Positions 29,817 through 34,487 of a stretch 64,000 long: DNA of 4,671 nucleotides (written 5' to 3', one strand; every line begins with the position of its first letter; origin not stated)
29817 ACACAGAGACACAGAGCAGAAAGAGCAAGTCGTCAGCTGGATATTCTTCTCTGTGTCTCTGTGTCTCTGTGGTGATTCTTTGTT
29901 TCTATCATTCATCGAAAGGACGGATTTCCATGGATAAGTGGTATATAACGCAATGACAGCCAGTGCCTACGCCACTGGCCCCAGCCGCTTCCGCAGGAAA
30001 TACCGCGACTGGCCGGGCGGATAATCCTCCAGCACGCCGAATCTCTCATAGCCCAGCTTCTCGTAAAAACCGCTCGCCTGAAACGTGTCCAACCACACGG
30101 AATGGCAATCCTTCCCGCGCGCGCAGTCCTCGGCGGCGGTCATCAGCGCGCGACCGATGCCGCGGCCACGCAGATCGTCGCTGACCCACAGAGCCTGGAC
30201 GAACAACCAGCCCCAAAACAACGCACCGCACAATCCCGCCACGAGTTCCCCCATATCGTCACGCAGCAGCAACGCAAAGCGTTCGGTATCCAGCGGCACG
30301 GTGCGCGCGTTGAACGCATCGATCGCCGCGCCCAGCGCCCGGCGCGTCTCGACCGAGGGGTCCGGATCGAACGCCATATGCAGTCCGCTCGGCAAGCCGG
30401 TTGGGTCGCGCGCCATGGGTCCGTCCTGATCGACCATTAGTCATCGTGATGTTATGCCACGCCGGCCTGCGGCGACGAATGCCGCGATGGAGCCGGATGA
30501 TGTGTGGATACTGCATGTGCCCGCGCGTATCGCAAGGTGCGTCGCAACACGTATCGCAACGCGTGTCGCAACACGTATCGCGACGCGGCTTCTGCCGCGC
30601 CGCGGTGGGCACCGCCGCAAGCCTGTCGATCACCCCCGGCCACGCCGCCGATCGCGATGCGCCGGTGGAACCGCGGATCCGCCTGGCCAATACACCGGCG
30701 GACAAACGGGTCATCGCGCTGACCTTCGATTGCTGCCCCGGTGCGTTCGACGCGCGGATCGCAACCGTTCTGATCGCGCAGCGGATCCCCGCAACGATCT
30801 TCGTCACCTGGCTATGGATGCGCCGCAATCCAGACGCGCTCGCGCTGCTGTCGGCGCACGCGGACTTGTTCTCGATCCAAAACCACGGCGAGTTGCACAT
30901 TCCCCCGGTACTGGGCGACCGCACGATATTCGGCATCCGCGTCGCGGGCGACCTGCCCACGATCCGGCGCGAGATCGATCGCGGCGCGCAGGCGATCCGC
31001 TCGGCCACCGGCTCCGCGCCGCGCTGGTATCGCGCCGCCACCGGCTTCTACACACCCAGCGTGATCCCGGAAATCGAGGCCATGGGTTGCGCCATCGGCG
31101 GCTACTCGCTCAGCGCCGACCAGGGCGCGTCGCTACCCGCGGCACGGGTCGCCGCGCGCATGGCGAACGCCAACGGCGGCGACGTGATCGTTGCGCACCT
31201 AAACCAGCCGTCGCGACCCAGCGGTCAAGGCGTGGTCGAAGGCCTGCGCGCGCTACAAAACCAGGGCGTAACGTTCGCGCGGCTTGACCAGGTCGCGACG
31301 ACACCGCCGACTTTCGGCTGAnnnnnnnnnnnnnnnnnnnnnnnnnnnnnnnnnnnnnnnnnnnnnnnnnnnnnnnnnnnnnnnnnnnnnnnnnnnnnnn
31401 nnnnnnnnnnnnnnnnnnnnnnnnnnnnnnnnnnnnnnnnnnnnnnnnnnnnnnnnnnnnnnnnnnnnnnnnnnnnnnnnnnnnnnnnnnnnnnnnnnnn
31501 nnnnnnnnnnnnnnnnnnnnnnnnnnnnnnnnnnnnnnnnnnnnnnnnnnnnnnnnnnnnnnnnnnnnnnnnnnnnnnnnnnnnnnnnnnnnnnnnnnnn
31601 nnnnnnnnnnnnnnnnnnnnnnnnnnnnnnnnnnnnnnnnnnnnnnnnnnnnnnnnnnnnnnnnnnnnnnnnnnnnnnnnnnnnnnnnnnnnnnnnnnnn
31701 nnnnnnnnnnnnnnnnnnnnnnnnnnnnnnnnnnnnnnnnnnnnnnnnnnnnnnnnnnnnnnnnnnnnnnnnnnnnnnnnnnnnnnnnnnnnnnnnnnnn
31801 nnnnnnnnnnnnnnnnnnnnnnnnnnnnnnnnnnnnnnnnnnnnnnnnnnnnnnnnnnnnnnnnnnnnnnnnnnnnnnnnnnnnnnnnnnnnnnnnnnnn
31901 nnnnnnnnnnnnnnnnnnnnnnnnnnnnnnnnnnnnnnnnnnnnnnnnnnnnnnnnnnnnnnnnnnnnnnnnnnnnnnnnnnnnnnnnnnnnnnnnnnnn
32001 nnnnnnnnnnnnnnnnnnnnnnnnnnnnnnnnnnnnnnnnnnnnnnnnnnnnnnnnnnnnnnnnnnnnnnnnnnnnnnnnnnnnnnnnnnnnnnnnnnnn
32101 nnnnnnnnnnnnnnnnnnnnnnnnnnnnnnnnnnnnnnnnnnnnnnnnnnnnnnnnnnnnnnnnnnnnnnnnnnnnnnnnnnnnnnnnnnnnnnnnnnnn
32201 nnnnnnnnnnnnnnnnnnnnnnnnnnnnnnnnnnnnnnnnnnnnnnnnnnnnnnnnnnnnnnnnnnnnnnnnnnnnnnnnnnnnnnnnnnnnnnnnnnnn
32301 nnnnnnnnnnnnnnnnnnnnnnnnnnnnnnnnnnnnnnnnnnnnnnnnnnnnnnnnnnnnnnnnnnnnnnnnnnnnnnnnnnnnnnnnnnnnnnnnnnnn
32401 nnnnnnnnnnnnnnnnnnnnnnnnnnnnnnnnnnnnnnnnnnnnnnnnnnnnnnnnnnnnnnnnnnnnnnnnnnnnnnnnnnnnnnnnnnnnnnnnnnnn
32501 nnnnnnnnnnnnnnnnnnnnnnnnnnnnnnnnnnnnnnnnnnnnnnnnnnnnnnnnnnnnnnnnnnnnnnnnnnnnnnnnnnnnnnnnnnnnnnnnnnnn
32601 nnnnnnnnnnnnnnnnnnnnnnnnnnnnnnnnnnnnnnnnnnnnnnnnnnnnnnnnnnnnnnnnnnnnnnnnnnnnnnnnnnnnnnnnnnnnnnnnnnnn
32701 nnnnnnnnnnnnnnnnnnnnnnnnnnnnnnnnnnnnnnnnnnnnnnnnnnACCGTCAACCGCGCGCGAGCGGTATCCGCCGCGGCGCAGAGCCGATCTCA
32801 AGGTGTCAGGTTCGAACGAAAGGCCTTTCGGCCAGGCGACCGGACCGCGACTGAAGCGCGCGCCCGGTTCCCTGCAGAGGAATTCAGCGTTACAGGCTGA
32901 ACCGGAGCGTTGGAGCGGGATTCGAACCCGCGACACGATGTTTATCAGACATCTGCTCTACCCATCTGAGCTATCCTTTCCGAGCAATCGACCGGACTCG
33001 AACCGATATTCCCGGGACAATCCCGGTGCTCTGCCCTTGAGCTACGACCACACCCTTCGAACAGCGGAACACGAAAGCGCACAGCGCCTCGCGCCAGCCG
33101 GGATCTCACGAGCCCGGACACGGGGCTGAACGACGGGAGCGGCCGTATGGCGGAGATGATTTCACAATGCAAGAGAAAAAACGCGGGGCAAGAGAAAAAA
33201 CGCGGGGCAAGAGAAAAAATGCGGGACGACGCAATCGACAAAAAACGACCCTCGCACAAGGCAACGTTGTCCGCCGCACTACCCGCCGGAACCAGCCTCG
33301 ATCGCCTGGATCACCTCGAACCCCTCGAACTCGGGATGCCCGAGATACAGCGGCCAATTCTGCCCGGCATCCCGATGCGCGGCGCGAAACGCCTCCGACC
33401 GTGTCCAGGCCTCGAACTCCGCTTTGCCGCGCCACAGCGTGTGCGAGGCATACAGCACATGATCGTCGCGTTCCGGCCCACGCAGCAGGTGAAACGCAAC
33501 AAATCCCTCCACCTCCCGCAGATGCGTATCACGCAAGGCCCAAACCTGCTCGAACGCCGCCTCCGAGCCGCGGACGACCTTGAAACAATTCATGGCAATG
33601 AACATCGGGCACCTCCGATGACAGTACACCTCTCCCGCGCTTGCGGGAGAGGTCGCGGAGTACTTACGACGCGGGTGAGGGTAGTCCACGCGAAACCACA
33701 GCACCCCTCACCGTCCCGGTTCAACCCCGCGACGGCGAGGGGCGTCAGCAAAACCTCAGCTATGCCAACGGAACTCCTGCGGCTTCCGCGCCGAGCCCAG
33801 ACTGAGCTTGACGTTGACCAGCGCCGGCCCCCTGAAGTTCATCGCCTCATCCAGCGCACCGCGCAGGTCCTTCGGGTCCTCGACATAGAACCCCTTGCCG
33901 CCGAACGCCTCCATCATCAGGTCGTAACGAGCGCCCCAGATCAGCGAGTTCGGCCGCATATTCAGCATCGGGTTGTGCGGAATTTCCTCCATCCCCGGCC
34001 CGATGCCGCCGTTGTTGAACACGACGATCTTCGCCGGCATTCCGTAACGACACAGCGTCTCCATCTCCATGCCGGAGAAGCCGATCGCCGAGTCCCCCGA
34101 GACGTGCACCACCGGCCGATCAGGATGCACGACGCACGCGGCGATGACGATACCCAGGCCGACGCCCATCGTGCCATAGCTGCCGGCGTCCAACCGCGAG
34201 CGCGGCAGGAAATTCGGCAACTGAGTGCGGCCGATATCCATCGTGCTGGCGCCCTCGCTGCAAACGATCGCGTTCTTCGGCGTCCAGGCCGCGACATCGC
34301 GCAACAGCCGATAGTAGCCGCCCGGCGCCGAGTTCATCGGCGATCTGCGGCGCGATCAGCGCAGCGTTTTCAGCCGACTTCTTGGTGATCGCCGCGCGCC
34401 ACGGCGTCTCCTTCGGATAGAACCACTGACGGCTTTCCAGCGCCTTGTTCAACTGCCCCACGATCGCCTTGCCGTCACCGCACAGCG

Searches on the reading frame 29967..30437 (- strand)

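Call 13: search_protein_families(library=pfam, proteins=[window:29967-30437:-], max_evalue=0.01)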
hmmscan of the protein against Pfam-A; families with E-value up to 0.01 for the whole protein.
window:29967-30437:- (156 aa): 5 families
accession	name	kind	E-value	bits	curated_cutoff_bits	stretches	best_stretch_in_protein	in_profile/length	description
PF00583.31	Acetyltransf_1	-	5.1e-15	56.2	20.7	1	51-130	31-116/116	Acetyltransferase (GNAT) family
PF13508.13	Acetyltransf_7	-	2e-13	50.9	27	1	58-131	8-83/84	Acetyltransferase (GNAT) domain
PF13673.13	Acetyltransf_10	-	9.6e-07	29.3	23.6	1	80-133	54-110/128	Acetyltransferase (GNAT) domain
PF08445.16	FR47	-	0.00086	19.7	22.1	1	59-132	6-79/86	FR47-like protein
PF14542.12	Acetyltransf_CG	-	0.0033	18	30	1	82-110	29-57/80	GCN5-related N-acetyl-transferase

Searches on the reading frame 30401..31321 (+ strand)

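Call 13: search_protein_families(library=pfam, proteins=[window:30401-31321:+], max_evalue=0.01)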
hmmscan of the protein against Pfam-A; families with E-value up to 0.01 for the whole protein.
window:30401-31321:+ (306 aa): 1 family
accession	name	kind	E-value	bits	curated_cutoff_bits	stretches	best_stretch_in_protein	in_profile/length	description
PF01522.26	Polysacc_deac_1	-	1.9e-16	60.6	23.1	1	99-230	3-121/124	Polysaccharide deacetylase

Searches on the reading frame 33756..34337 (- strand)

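Call 13: search_protein_families(library=pfam, proteins=[window:33756-34337:-], max_evalue=0.01)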
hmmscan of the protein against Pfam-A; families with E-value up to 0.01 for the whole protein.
window:33756-34337:- (193 aa): 1 family
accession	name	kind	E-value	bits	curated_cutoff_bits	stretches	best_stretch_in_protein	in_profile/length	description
PF02775.26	TPP_enzyme_C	-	4.7e-28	98.3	21.9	1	34-176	1-151/151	Thiamine pyrophosphate enzyme, C-terminal TPP binding domain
